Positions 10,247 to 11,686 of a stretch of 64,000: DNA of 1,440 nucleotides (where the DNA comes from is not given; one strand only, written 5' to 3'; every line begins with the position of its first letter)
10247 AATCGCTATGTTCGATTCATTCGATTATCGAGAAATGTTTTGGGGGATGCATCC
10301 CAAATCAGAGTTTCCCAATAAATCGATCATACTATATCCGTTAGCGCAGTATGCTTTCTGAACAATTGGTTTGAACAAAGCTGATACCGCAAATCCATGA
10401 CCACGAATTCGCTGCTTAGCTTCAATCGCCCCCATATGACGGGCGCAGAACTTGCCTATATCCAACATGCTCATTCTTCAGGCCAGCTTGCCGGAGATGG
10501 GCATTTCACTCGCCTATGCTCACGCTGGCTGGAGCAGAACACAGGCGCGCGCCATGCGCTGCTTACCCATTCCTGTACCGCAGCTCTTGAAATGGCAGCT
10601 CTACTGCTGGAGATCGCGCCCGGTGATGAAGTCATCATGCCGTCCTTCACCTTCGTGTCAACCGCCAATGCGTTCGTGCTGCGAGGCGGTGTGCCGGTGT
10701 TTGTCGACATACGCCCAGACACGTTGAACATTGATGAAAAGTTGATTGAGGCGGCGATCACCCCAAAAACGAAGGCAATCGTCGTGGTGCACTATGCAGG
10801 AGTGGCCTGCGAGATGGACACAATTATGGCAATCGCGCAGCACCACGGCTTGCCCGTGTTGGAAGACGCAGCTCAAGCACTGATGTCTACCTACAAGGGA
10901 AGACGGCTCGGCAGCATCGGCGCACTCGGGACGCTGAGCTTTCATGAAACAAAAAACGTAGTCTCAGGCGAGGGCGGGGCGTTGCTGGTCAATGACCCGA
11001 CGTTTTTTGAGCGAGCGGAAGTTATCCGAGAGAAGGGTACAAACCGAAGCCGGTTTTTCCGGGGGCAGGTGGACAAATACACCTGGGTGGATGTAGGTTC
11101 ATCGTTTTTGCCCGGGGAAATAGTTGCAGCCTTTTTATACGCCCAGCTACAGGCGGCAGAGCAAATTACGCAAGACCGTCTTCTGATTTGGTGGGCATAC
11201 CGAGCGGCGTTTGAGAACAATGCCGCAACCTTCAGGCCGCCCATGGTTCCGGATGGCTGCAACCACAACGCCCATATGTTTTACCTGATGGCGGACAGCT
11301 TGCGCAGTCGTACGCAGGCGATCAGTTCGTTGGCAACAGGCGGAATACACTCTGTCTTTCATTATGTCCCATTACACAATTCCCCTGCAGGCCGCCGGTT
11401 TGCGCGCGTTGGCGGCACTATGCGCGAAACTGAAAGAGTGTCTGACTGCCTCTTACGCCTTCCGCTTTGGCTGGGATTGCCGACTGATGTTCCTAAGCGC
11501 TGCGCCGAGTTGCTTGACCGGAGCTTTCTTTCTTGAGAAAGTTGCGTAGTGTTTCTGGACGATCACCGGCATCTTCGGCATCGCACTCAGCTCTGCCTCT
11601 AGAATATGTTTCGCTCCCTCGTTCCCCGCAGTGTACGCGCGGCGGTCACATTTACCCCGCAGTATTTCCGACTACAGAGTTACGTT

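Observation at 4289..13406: Arn/Gtr-like lipid-carrier glycan-modification module built around a 4-amino-6-deoxyhexose transaminase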

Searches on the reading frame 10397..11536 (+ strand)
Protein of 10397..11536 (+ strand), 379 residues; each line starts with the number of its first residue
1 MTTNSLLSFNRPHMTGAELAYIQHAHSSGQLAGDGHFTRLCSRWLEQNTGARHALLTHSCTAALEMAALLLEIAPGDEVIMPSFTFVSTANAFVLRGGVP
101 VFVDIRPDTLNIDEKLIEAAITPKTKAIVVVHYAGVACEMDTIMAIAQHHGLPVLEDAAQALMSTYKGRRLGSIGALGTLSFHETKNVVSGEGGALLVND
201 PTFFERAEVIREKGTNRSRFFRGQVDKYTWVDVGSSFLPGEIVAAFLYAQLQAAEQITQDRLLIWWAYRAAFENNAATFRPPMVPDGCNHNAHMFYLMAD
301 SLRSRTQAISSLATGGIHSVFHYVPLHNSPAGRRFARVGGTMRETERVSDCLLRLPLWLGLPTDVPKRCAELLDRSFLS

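Call 4: search_protein_families(library=pfam, proteins=[window:10397-11536:+], max_evalue=0.01)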
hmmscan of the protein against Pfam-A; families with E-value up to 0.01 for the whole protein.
window:10397-11536:+ (379 aa): 5 families
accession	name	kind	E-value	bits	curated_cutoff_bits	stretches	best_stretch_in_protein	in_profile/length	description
PF01041.23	DegT_DnrJ_EryC1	-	1e-86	291.9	19.8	1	15-368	4-354/360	DegT/DnrJ/EryC1/StrS aminotransferase family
PF00155.27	Aminotran_1_2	-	3.9e-08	33.3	19.7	1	32-158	42-186/361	Aminotransferase class I and II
PF01212.27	Beta_elim_lyase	-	1e-05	25.5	27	1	30-160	27-171/288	Beta-eliminating lyase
PF00266.25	Aminotran_5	-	1.5e-05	24.6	21.5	1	55-164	65-182/371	Aminotransferase class-V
PF01053.26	Cys_Met_Meta_PP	-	0.0022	17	27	1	49-157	65-173/381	Cys/Met metabolism PLP-dependent enzyme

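Call 5: search_protein_families(library=ncbifam, proteins=[window:10397-11536:+], max_evalue=0.01)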
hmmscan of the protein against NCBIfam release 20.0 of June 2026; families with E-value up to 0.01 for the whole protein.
window:10397-11536:+ (379 aa): 29 families (the best 25 are shown)
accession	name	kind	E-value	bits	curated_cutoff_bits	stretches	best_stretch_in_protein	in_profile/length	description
NF008687.0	PRK11706.1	equivalog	3.7e-175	582.1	375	1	8-364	3-361/375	dTDP-4-amino-4,6-dideoxygalactose transaminase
TIGR02379.1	ECA_wecE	subfamily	3.2e-173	575.8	434.85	1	7-364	2-362/376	dTDP-4-amino-4,6-dideoxy-D-glucose transaminase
NF008658.2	PRK11658.1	equivalog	6.9e-60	202.7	631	1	4-363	2-363/379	UDP-4-amino-4-deoxy-L-arabinose aminotransferase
TIGR03588.1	PseC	equivalog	2.9e-59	200.9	423.5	1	13-373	8-376/380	UDP-4-amino-4,6-dideoxy-N-acetyl-beta-L-altrosamine transaminase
TIGR04181.1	NHT_00031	hypoth_equivalog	5e-52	177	420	1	10-356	4-357/359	LegC family aminotransferase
TIGR04427.1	PLP_DesI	equivalog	1.4e-41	142.9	650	1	27-218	43-232/390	dTDP-4-dehydro-6-deoxyglucose aminotransferase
NF011936.0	PRK15407.1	equivalog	1e-37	129.9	423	1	48-214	87-251/440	lipopolysaccharide biosynthesis protein RfbH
NF005816.0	PRK07682.1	equivalog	7.4e-10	38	620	1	55-162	94-207/390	aminotransferase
NF006488.0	PRK08912.1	equivalog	1.1e-08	34.4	498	1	53-130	89-165/387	aminotransferase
NF005817.0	PRK07683.1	equivalog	1.9e-08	33.5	575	1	54-137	92-177/387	aminotransferase A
NF041364.1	GntC_guanitoxin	equivalog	2e-08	33.5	415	1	51-158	60-174/356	guanitoxin biosynthesis PLP-dependent (S)-gamma-hydroxy-L-arginine cyclodehydratase GntC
NF004621.0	PRK05957.1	equivalog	2e-07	30.1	498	1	66-132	103-168/389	pyridoxal phosphate-dependent aminotransferase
NF004770.0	PRK06108.1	subfamily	4.2e-07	29.1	422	1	42-159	87-211/396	pyridoxal phosphate-dependent aminotransferase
NF005732.0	PRK07550.1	equivalog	7.4e-07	28.5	366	1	25-150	63-198/389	aminotransferase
NF005305.0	PRK06836.1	equivalog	7.8e-07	28.7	376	1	46-131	93-177/396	pyridoxal phosphate-dependent aminotransferase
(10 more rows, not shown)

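Call 8: find_encoding_contigs(protein=window:10397-11536:+, flank=10000, max_places=6)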
Protein window:10397-11536:+ (379 aa): no gene with exactly this product is on record in the collection.

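Call 36: list_cluster_members(proteins=[P0001, window:10397-11536:+, window:9211-10134:-, window:5809-6180:-, window:8388-9164:-, window:4289-4909:-])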
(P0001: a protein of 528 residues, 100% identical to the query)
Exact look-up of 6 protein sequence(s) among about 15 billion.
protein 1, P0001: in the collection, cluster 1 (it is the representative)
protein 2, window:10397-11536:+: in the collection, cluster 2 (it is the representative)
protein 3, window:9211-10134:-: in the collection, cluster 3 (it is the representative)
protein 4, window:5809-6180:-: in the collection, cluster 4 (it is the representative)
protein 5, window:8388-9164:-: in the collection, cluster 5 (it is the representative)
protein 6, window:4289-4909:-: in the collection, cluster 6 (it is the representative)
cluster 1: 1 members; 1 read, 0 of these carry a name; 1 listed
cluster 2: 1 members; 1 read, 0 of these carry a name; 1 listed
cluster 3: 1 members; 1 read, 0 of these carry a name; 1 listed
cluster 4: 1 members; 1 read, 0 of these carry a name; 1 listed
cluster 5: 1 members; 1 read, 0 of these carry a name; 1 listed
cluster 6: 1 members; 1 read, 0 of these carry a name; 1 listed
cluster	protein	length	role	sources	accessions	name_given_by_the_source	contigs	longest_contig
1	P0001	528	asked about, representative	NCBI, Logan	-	-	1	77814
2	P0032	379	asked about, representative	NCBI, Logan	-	-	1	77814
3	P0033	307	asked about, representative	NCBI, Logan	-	-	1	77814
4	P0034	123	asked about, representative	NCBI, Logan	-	-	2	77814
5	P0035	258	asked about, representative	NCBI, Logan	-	-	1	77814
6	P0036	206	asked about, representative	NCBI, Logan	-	-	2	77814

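Call 57: search_solved_structures(query=window:10397-11536:+, max_evalue=1e-30)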
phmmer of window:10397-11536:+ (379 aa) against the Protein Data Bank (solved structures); distinct sequences matched with E-value up to 1e-30: 34.
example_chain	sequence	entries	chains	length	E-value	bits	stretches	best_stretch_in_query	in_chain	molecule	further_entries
4piw_A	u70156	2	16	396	2e-140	471.1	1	6-362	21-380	TDP-4-keto-6-deoxy-D-glucose transaminase family protein | dTDP-4-amino-4,6-dideoxygalactose transaminase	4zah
6blg_A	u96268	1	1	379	4e-138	463.5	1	4-362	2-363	dTDP-4-amino-4,6-dideoxygalactose transaminase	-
1mdo_A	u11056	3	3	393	7e-52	179.8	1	5-360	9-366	ArnB aminotransferase | UDP-4-amino-4-deoxy-L-arabinose--oxoglutarate aminotransferase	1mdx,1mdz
4oca_A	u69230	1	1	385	4.7e-51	177.1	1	5-360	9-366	UDP-4-amino-4-deoxy-L-arabinose--oxoglutarate aminotransferase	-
8sng_A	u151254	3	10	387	3.9e-49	170.8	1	5-364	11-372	UDP-4-amino-4-deoxy-L-arabinose--oxoglutarate aminotransferase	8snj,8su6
3bn1_A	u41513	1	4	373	1.4e-48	168.9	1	8-362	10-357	Perosamine synthetase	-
3dr7_A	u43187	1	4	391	1.5e-48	168.9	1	7-362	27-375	Putative perosamine synthetase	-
3dr4_A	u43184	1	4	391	9.9e-48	166.1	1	7-362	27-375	Putative perosamine synthetase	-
4lc3_A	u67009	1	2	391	3.3e-46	161.1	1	2-363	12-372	Putative UDP-4-amino-4-deoxy-l-arabinose--oxoglutarate aminotransferase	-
5uid_A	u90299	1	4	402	6.9e-44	153.5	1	7-361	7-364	Aminotransferase TlmJ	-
5k8b_A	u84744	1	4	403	9.6e-43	149.7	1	33-323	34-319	8-amino-3,8-dideoxy-alpha-D-manno-octulosonate transaminase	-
3frk_A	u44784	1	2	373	5.4e-41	144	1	69-364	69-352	QdtB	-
7b0d_A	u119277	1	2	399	1.8e-40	142.2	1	48-363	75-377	Glutamine--scyllo-inositol transaminase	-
3nu7_A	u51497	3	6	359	1.7e-39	139.1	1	29-332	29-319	Aminotransferase WbpE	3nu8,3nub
3nyu_A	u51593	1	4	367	1.7e-39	139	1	29-332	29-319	Aminotransferase WbpE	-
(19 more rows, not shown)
